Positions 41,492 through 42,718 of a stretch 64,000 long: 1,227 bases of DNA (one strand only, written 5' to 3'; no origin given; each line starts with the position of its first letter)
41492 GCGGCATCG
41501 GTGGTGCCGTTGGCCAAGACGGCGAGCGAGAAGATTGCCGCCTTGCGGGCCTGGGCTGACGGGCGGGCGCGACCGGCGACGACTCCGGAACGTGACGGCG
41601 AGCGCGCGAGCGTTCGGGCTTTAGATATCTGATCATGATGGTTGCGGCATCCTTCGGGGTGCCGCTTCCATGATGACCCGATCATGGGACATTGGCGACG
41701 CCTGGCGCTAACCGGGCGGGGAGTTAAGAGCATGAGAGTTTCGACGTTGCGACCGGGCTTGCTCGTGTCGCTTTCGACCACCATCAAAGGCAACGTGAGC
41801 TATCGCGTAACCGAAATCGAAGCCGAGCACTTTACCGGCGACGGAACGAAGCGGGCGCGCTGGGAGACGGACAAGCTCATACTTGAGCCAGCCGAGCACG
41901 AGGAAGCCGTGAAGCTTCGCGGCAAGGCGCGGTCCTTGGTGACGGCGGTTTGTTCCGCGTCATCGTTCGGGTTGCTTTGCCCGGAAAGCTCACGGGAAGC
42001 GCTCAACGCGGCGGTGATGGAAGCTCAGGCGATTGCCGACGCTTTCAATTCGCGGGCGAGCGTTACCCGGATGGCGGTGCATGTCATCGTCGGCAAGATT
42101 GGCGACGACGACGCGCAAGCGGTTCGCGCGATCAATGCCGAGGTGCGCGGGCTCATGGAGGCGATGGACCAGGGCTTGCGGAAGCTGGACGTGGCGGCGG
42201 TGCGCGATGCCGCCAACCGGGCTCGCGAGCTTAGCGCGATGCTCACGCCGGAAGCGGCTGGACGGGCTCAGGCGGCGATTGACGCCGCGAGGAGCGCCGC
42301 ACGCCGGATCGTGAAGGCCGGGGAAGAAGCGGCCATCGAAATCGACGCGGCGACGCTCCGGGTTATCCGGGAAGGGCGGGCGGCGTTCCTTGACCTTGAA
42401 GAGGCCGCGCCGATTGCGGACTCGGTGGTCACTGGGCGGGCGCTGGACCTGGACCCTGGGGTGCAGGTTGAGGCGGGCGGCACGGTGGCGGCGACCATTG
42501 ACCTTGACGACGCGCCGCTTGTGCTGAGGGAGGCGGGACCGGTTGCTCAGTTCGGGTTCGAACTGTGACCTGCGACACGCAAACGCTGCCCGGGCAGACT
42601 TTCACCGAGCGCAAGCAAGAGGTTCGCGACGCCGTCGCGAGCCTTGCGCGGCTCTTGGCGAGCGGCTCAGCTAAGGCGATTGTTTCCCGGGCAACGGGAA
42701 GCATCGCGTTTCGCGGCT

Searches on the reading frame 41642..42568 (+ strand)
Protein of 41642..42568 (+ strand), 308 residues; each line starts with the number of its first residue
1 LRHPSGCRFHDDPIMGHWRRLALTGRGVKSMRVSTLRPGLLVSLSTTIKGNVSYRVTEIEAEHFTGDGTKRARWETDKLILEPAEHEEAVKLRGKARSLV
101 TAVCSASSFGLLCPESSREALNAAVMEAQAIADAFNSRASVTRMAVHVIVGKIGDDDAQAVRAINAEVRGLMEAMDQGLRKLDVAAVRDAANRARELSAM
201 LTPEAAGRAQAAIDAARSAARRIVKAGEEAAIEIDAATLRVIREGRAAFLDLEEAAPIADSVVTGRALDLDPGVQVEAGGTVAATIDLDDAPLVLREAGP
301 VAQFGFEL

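Call 17: search_protein_families(library=phrogs, proteins=[window:41642-42568:+], max_evalue=0.001)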
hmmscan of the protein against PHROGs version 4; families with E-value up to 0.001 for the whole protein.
window:41642-42568:+ (308 aa): 1 family
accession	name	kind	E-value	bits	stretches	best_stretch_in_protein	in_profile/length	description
phrog_11021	-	unknown function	7.3e-55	187.3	1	33-278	4-251/266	-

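Call 18: search_protein_families(library=pfam, proteins=[window:41642-42568:+], max_evalue=0.001)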
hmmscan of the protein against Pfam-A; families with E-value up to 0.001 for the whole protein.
window:41642-42568:+ (308 aa): 0 families
